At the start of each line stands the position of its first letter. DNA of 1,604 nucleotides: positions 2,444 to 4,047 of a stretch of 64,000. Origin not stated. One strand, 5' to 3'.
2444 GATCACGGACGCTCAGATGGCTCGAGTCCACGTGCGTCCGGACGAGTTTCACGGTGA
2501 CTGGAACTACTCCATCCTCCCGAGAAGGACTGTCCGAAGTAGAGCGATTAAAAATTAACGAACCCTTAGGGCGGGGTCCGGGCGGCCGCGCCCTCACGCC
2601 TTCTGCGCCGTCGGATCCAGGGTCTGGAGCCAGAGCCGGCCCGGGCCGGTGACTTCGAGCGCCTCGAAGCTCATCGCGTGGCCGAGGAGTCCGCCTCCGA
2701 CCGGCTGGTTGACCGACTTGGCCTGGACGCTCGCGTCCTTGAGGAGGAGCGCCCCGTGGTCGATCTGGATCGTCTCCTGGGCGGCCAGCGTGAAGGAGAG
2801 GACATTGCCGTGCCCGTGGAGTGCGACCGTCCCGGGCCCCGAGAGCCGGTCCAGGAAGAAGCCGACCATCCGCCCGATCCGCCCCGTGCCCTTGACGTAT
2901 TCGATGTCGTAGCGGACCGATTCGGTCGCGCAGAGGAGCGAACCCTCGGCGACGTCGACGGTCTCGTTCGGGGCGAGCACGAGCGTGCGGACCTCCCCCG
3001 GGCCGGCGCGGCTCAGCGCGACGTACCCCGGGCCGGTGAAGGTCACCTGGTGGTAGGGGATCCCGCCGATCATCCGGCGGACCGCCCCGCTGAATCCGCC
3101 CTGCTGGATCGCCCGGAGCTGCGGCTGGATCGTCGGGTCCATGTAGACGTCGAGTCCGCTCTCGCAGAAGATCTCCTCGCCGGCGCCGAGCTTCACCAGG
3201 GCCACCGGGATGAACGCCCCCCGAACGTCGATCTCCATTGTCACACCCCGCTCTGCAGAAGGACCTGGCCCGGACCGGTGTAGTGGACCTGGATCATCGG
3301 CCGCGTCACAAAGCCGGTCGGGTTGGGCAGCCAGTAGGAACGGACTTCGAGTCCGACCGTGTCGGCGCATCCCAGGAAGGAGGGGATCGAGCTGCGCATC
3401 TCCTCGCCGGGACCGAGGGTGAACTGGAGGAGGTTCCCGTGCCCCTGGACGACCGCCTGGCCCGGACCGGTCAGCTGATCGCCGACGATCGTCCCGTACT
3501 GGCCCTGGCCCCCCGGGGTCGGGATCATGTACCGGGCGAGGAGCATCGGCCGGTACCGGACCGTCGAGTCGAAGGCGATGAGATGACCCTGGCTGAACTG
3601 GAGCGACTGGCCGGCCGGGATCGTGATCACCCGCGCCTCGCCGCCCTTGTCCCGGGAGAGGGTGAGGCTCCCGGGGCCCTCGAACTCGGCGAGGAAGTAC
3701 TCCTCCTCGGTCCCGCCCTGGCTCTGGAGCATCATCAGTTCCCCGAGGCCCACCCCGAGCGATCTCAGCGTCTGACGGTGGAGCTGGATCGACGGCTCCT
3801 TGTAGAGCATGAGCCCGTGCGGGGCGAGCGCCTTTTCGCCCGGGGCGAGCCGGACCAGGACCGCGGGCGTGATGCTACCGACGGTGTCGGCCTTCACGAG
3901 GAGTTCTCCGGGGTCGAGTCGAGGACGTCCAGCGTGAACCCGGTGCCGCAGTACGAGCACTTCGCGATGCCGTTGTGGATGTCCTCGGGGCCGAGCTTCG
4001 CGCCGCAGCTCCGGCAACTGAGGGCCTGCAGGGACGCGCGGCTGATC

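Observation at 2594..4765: Tandem triplication of AIM24/DUF124 (TIGR00266) genes with an embedded zinc-ribbon gene, all translationally coupled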

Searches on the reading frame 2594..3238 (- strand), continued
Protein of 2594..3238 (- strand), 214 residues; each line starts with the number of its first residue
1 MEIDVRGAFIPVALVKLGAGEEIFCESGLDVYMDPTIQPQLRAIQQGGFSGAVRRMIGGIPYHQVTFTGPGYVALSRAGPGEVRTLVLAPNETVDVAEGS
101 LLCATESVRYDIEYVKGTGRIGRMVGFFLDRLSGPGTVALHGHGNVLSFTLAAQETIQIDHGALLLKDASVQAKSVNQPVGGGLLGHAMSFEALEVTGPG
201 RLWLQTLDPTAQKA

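Call 91: find_encoding_contigs(protein=P0201, flank=4000, max_places=2)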
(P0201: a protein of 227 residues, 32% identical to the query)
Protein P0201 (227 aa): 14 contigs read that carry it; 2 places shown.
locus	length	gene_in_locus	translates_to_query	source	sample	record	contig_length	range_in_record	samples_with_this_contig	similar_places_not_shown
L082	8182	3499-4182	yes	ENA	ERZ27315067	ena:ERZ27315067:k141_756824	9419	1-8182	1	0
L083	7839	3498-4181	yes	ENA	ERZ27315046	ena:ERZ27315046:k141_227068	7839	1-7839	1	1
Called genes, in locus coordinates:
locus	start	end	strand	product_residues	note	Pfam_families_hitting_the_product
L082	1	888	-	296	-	?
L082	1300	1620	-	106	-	-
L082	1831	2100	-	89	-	-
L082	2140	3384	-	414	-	PF17785:PUA_3, PF10672:Methyltrans_SAM, PF03602:Cons_hypoth95, PF13847:Methyltransf_31 (faint)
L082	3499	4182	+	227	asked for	PF01987:AIM24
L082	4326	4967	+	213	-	PF01712:dNK, PF13671:AAA_33 (faint)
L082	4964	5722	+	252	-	PF03009:GDPD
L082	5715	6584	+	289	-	PF00583:Acetyltransf_1, PF13673:Acetyltransf_10, PF13508:Acetyltransf_7, PF08445:FR47 (weak), PF13527:Acetyltransf_9 (faint), PF18014:Acetyltransf_18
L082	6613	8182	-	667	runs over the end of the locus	PF02449:Glyco_hydro_42, PF08532:Glyco_hydro_42M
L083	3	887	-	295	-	?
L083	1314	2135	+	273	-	-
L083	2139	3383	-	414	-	PF17785:PUA_3, PF10672:Methyltrans_SAM, PF03602:Cons_hypoth95, PF13847:Methyltransf_31 (faint)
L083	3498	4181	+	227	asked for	PF01987:AIM24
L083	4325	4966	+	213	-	PF01712:dNK, PF13671:AAA_33 (faint)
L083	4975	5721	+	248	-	PF03009:GDPD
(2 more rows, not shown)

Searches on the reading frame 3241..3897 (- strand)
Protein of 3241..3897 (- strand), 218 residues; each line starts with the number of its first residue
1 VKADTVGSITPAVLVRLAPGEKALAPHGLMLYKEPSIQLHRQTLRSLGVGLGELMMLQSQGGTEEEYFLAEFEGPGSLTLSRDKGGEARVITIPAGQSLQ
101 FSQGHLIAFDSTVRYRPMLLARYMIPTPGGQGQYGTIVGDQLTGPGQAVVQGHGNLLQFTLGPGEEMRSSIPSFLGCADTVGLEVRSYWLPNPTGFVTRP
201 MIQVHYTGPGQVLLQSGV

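Call 4: search_protein_families(library=pfam, proteins=[window:3241-3897:-], max_evalue=0.1)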
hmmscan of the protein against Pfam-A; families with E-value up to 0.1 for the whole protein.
window:3241-3897:- (218 aa): 1 family
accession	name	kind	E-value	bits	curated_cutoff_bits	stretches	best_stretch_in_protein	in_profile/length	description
PF01987.23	AIM24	-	1.4e-19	71.1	25.7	1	9-216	7-204/205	Mitochondrial biogenesis AIM24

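Call 5: search_protein_families(library=ncbifam, proteins=[window:3241-3897:-], max_evalue=0.1)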
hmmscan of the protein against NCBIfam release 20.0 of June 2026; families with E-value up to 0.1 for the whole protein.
window:3241-3897:- (218 aa): 1 family
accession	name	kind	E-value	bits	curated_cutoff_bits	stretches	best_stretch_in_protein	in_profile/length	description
TIGR00266.1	TIGR00266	hypoth_equivalog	0.028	14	96.6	0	64-140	124-183/222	TIGR00266 family protein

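Call 11: find_encoding_contigs(protein=window:3241-3897:-, flank=10000, max_places=6)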
Protein window:3241-3897:- (218 aa): no gene with exactly this product is on record in the collection.

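Call 19: find_homologous_proteins(query=window:3241-3897:-, max_evalue=0.001)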
Query window:3241-3897:- (218 aa): 77 proteins with E <= 0.001 among 483 candidates.
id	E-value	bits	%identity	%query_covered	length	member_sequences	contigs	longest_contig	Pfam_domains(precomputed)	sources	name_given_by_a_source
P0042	2.6e-128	444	90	100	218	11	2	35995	PF01987.24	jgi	jgi:uncharacterized protein (AIM24 family)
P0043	8.4e-96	338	74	100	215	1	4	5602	PF01987.24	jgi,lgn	jgi:uncharacterized protein (AIM24 family)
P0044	3.8e-78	280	58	100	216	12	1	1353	PF01987.24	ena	-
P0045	3.4e-69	251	53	100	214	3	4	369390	PF01987.24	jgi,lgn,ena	jgi:uncharacterized protein (AIM24 family)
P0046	3.8e-63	231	54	100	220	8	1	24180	PF01987.24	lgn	-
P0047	7.6e-63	230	53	100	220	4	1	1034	PF01987.24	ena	-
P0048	1.2e-62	229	52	100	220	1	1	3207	PF01987.24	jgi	jgi:uncharacterized protein (AIM24 family)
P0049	3.4e-62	228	52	100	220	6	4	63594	PF01987.24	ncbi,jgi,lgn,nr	ncbi:MAG TPA: AIM24 family protein [Thermoplasmata archaeon]|nr:AIM24 family protein [Thermoplasmata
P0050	6.2e-62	227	49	100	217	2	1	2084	PF01987.24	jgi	jgi:uncharacterized protein (AIM24 family)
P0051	8.5e-62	226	52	100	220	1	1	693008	PF01987.24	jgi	jgi:uncharacterized protein (AIM24 family)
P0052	2.5e-61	225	52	100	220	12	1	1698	PF01987.24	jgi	jgi:uncharacterized protein (AIM24 family)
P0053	6.2e-61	224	51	100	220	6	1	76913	PF01987.24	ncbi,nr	ncbi:MAG: AIM24 family protein [Thermoplasmata archaeon]|nr:AIM24 family protein [Thermoplasmata arc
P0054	2.2e-60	222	49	100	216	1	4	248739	PF01987.24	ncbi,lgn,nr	ncbi:MAG: AIM24 family protein [Euryarchaeota archaeon]|nr:AIM24 family protein [Euryarchaeota archa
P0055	2.5e-60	222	48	100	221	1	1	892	PF01987.24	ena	-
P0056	2.7e-60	222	48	100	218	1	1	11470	PF01987.24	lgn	-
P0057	5.0e-60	221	52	100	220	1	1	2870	PF01987.24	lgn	-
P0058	5.7e-60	221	50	100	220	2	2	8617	PF01987.24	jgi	jgi:uncharacterized protein (AIM24 family)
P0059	6.2e-60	220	48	100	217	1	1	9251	PF01987.24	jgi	jgi:uncharacterized protein (AIM24 family)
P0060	1.0e-59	220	51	100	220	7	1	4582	PF01987.24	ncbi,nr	ncbi:MAG: AIM24 family protein [Thermoplasmata archaeon]|nr:AIM24 family protein [Thermoplasmata arc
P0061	2.0e-59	219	50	100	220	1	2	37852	PF01987.24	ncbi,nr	ncbi:MAG: AIM24 family protein [Thermoplasmata archaeon]|nr:AIM24 family protein [Thermoplasmata arc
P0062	2.5e-59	218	50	100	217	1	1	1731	PF01987.24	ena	-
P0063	2.8e-59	218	50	100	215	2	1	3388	PF01987.24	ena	-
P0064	7.8e-59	217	50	100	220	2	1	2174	PF01987.24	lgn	-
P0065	1.1e-58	216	48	100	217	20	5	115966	PF01987.24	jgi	jgi:uncharacterized protein (AIM24 family)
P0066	3.6e-58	215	47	100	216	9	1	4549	PF01987.24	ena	-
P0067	5.0e-58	214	50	100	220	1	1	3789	PF01987.24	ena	-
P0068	2.4e-57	212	49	100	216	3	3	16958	PF01987.24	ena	-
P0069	3.4e-57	211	49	100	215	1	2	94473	PF01987.24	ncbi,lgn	ncbi:MAG: AIM24 family protein [Thermoplasmata archaeon]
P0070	3.5e-56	208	52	87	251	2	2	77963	PF01987.24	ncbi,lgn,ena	-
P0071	8.8e-56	207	48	100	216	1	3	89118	PF01987.24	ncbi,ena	-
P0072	1.2e-55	206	48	100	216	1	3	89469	PF01987.24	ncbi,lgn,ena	-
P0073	1.4e-55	206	48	100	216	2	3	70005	PF01987.24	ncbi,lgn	-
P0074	1.7e-55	206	48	100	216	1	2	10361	PF01987.24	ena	-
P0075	5.3e-55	204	48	100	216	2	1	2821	PF01987.24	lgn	-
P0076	7.1e-55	204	48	91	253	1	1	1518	PF01987.24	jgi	jgi:uncharacterized protein (AIM24 family)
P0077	1.8e-54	203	48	100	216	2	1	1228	PF01987.24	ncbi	-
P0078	2.0e-54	202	49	85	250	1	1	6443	PF01987.24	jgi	jgi:uncharacterized protein (AIM24 family)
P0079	2.0e-54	202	47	100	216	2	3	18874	PF01987.24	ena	-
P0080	2.9e-54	202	48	100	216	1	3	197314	PF01987.24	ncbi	-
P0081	4.0e-54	201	48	99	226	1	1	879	PF01987.24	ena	-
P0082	4.4e-54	201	46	100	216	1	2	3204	PF01987.24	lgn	-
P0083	6.4e-54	201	48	100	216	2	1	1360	PF01987.24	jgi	-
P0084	9.3e-54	200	48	100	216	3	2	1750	PF01987.24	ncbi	-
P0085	1.6e-53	199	48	100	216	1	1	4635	PF01987.24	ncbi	-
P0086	2.2e-53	199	47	100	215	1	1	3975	PF01987.24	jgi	jgi:uncharacterized protein (AIM24 family)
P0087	2.5e-53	199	48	100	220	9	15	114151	PF01987.24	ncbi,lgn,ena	-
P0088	2.5e-53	199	47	100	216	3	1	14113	PF01987.24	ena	-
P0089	3.5e-53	198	47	100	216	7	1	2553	PF01987.24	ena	-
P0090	4.8e-52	195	51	87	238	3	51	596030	PF01987.24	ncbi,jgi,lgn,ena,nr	ncbi:MAG: AIM24 family protein [Candidatus Thermoplasmatota archaeon]|jgi:uncharacterized protein (A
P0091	7.0e-52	194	48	100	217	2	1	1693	PF01987.24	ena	-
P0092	8.5e-52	194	46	100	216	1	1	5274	PF01987.24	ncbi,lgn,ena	-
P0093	1.0e-51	194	50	91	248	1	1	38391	PF01987.24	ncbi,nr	ncbi:MAG: AIM24 family protein [Thermoplasmata archaeon]|nr:AIM24 family protein [Thermoplasmata arc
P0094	1.4e-51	193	45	100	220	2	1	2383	PF01987.24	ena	-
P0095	2.8e-51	192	48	100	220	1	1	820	PF01987.24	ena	-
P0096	3.7e-51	192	46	100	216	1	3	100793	PF01987.24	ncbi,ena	-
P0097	4.1e-51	192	46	100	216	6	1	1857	PF01987.24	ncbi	-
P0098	9.5e-51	190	45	100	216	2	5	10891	PF01987.24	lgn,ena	-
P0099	5.7e-50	188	44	100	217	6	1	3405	PF01987.24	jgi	jgi:uncharacterized protein (AIM24 family)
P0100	5.9e-50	188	48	87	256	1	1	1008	PF01987.24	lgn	-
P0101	8.0e-50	187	45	100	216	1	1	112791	PF01987.24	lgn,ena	-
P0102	1.2e-49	187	46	100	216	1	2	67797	PF01987.24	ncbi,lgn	ncbi:MAG: AIM24 family protein [Thermoplasmata archaeon]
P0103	5.8e-49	185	43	100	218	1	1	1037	PF01987.24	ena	-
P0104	1.5e-48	183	50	86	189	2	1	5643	PF01987.24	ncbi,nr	ncbi:MAG TPA: AIM24 family protein, partial [Thermoplasmata archaeon]|nr:AIM24 family protein [Therm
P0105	5.8e-48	181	48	87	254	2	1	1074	PF01987.24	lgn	-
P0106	3.1e-47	179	57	69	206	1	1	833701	PF01987.24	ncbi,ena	-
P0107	6.6e-47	178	44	100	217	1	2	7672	PF01987.24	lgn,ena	-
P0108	5.4e-43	165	50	72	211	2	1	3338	PF01987.24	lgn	-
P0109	5.8e-36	142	55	57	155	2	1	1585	PF01987.24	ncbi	-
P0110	5.7e-19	87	32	99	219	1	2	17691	PF01987.24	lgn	-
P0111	2.6e-18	84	34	99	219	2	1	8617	PF01987.24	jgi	jgi:uncharacterized protein (AIM24 family)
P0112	2.3e-17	81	31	99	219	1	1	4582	PF01987.24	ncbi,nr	ncbi:MAG: AIM24 family protein [Thermoplasmata archaeon]|nr:AIM24 family protein [Thermoplasmata arc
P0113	3.0e-17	81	32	99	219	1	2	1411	PF01987.24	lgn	-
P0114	1.3e-16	79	31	99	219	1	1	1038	PF01987.24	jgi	jgi:uncharacterized protein (AIM24 family)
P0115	2.3e-16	78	31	97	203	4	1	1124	PF01987.24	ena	-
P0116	5.3e-16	77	31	99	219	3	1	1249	PF01987.24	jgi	jgi:uncharacterized protein (AIM24 family)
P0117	5.3e-16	77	32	99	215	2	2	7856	PF01987.24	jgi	jgi:uncharacterized protein (AIM24 family)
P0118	6.6e-16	76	32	99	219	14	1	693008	PF01987.24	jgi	jgi:uncharacterized protein (AIM24 family)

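Call 21: search_protein_families(library=padloc, proteins=[window:3241-3897:-], max_evalue=0.1)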
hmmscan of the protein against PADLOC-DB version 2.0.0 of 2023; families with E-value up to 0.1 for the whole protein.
window:3241-3897:- (218 aa): 0 families

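Call 63: search_solved_structures(query=A2, max_evalue=1)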
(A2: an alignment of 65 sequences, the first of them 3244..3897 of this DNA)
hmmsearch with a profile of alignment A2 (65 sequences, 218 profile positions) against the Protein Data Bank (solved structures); distinct sequences matched with E-value up to 1: 4.
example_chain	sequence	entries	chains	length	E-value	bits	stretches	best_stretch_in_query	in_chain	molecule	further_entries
1pg6_A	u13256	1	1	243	8.6e-10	41.8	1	11-216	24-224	Hypothetical protein SpyM3_0169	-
1yox_A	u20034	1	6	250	1.2e-09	41.3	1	7-216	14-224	hypothetical protein PA3696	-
8fif_A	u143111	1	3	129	0.16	14.8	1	107-158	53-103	Single Domain Camelid Nanobody VHH A2.3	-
4xdy_A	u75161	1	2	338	0.19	14.6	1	55-107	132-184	Ketol-acid reductoisomerase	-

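Call 71: predict_structure(alignment_id=A2)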
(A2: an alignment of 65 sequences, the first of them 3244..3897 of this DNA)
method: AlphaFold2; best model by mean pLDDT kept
length: 218 residues; sequences in the alignment: 65
mean_pLDDT: 90.8   pTM: 0.85
mean pLDDT of the five models: 90.8, 89.5, 89.4, 89.1, 88.7
residues with pLDDT >= 90: 154; 70-90: 52; 50-70: 12; < 50: 0
segments of 3 or more residues with pLDDT < 50: none
pLDDT, mean of each block of 10 residues (from residue 1): 75 94 95 97 91 85 79 98 91 97 95 95 84 90 97 94 97 96 90 69 96 91
secondary structure, 60 per line:
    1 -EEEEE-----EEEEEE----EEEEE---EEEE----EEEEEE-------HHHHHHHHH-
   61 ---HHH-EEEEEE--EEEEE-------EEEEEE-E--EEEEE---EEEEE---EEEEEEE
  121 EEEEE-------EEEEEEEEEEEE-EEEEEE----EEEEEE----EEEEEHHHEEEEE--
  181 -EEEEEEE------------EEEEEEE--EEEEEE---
elements in order: E2-6 E12-17 E22-26 E30-33 E38-43 H51-59 E68-73 E76-80 E88-93 E98-102 E106-110 E114-125 E133-144 E146-151 E156-161 E166-170 E174-178 E182-188 E201-207 E210-215

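Call 74: fold_search(model_id=the predicted structure, library=pdb)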
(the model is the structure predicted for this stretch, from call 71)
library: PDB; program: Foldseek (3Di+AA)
matches with E <= 10: 311; with E <= 0.001: 7
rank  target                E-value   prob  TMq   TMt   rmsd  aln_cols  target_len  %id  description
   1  1pg6                  4.9e-11  1.00  0.65  0.65   6.7       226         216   17  X-Ray Crystal Structure of Protein SPYM3_0169 from Streptococcus pyogenes. Northeast Structural Genomics Consortium Targ (released 2003-12-02)
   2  1yox_E                1.2e-10  1.00  0.68  0.73   4.2       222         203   19  Structure of the conserved Protein of Unknown Function PA3696 from Pseudomonas aeruginosa (released 2005-04-26)
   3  1yox_C                4.6e-10  1.00  0.67  0.73   4.6       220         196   20  Structure of the conserved Protein of Unknown Function PA3696 from Pseudomonas aeruginosa (released 2005-04-26)
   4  1yox_D                8.5e-10  1.00  0.70  0.72   5.0       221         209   19  Structure of the conserved Protein of Unknown Function PA3696 from Pseudomonas aeruginosa (released 2005-04-26)
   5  1yox_B                1.6e-09  1.00  0.64  0.71   4.6       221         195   17  Structure of the conserved Protein of Unknown Function PA3696 from Pseudomonas aeruginosa (released 2005-04-26)
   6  1yox_F                9.3e-09  1.00  0.63  0.73   4.6       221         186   18  Structure of the conserved Protein of Unknown Function PA3696 from Pseudomonas aeruginosa (released 2005-04-26)
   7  1yox_A                1.1e-08  1.00  0.62  0.71   5.7       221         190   18  Structure of the conserved Protein of Unknown Function PA3696 from Pseudomonas aeruginosa (released 2005-04-26)
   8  1gl4_A                4.5e-02  0.10  0.13  0.11  20.5       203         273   12  Nidogen-1 G2/Perlecan IG3 Complex (released 2001-11-28)
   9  9f4a_AS               2.8e-01  0.08  0.12  0.05  17.1       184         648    9  Interface between baseplate cup and extended tail tube/sheath of Klebsiella phage KP1 variant vB_Kpn_Lilla1 (released 2025-05-14)
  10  8hco_G                5.8e-01  0.04  0.13  0.12  20.4       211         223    8  Substrate-engaged TOM complex from yeast (released 2023-09-13)
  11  4pib_B                6.1e-01  0.03  0.11  0.13  18.8       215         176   10  Crystal Structure of Uncharacterized Conserved Protein PixA from Burkholderia thailandensis (released 2014-07-02)
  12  5n0a_B                7.1e-01  0.01  0.09  0.07  31.5       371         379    7  Crystal structure of A259C covalently linked dengue 2 virus envelope glycoprotein dimer in complex with the Fab fragme (released 2017-06-07)
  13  4ut9_D                7.8e-01  0.01  0.10  0.07  32.8       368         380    6  Crystal structure of dengue 2 virus envelope glycoprotein dimer in complex with the ScFv fragment of the broadly neutr (released 2015-01-28)
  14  7a3p_B                9.1e-01  0.01  0.09  0.07  32.1       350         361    6  Crystal structure of dengue 3 virus envelope glycoprotein in complex with the scFv fragment of the broadly neutralizin (released 2021-12-08)
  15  4pib_A                9.6e-01  0.03  0.11  0.13  18.8       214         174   10  Crystal Structure of Uncharacterized Conserved Protein PixA from Burkholderia thailandensis (released 2014-07-02)
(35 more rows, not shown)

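Call 78: find_related_loci(query=A2, collection=metagenome_contigs, flank=3500)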
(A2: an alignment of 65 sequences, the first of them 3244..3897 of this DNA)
Query A2 (218 aa) in metagenome_contigs; peptide patterns used: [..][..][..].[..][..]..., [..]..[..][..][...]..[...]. (x = any residue, [..] = any of these).
222 stretches matched a pattern; 17 encode a relative of the query (tblastn E <= 1e-3); 17 distinct loci.
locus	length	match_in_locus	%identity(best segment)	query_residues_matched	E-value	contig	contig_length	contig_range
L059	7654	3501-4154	90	1-218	2e-132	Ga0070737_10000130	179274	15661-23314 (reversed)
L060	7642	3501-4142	53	1-217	2e-75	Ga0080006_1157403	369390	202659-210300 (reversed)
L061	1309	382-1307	54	1-217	9e-75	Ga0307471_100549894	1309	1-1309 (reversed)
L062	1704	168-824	53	1-217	9e-73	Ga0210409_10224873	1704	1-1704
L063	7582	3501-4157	52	1-217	7e-69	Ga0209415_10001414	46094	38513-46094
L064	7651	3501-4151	47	1-218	9e-66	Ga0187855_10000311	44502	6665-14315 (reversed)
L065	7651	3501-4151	48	1-218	9e-65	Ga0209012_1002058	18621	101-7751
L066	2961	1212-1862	48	1-218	5e-65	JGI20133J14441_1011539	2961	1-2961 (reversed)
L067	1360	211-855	48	1-217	3e-63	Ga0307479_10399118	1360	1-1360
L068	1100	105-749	50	1-218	6e-62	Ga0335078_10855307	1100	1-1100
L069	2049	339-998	47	1-218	5e-59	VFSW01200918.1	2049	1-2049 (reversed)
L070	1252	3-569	48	31-217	6e-55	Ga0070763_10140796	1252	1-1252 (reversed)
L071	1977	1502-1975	51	1-155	3e-48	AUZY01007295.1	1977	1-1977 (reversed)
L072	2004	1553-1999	54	1-149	2e-43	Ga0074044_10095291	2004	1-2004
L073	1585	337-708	54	1-124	2e-43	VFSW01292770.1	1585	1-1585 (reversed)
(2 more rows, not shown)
